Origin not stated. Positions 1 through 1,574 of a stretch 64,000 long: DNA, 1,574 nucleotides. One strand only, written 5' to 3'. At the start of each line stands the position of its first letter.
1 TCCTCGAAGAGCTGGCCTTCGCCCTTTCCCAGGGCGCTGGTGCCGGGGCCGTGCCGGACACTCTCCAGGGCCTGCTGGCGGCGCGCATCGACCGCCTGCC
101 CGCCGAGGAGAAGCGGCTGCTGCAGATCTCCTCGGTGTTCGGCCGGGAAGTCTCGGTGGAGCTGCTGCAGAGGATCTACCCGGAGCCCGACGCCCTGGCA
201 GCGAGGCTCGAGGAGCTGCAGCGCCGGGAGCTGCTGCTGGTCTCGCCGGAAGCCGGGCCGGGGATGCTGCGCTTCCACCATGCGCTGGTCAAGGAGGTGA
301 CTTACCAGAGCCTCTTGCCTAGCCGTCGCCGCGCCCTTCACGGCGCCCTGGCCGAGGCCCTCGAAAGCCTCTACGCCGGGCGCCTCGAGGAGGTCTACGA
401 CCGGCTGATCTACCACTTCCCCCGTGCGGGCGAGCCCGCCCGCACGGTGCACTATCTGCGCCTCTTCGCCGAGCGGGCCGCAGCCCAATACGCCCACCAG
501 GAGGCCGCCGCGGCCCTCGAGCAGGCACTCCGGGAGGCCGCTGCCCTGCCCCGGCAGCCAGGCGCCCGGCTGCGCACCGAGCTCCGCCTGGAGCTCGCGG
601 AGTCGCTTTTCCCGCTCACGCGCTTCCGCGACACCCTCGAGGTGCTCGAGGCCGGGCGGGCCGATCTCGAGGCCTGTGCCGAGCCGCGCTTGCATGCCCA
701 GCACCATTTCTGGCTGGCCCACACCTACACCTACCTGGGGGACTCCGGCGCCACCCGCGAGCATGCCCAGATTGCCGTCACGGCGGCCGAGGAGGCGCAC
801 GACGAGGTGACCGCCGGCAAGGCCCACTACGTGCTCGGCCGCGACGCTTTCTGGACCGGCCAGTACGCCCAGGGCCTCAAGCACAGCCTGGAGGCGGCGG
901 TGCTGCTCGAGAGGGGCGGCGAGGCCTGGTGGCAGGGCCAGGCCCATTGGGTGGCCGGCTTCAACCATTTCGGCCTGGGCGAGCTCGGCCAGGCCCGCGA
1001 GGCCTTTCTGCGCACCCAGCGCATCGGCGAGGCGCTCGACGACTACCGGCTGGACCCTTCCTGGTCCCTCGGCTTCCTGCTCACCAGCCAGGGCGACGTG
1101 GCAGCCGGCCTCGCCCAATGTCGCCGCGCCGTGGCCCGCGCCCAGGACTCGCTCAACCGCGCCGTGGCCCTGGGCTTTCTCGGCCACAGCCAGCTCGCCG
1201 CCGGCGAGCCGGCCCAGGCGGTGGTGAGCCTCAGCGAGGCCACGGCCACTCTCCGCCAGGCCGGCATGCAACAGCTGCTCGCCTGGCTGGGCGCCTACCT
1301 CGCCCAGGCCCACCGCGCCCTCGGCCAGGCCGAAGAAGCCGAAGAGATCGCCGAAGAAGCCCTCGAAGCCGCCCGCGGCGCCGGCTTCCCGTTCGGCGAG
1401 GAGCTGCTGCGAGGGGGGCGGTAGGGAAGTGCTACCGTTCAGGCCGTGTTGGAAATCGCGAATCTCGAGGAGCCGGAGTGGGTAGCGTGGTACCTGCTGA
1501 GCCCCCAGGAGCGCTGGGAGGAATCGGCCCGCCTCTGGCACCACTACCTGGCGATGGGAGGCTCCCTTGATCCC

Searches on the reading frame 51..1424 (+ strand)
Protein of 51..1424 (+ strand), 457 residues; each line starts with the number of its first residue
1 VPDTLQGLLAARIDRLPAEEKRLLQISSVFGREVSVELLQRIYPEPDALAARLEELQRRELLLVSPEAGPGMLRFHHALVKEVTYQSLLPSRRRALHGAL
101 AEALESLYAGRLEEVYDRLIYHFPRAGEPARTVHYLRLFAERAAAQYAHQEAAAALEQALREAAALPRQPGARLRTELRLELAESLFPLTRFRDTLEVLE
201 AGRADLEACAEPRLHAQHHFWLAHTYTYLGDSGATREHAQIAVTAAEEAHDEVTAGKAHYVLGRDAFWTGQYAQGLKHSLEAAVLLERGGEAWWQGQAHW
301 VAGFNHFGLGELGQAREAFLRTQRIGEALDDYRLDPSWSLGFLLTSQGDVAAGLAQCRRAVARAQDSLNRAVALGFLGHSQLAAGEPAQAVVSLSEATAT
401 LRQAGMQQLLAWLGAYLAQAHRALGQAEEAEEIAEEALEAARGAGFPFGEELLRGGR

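Call 86: search_protein_families(library=pfam, proteins=[window:51-1424:+], max_evalue=0.001)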
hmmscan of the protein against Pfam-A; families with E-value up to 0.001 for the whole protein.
window:51-1424:+ (457 aa): 3 families
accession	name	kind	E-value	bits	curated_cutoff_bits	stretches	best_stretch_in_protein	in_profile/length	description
PF13424.12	TPR_12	-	8.3e-10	39.2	30.1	1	339-402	8-76/77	Tetratricopeptide repeat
PF17874.7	TPR_MalT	-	8.3e-08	32.3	45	1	342-442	9-111/336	MalT-like TPR region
PF13181.12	TPR_8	-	0.00062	20.2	25.7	0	417-442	7-32/34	Tetratricopeptide repeat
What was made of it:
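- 51..1424 (+): C-terminal TPR part of a large STAND protein, cut off by the window start. This protein is the usual convergent neighbour of the PT gene. TPR_12 and TPR_MalT (call 86).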
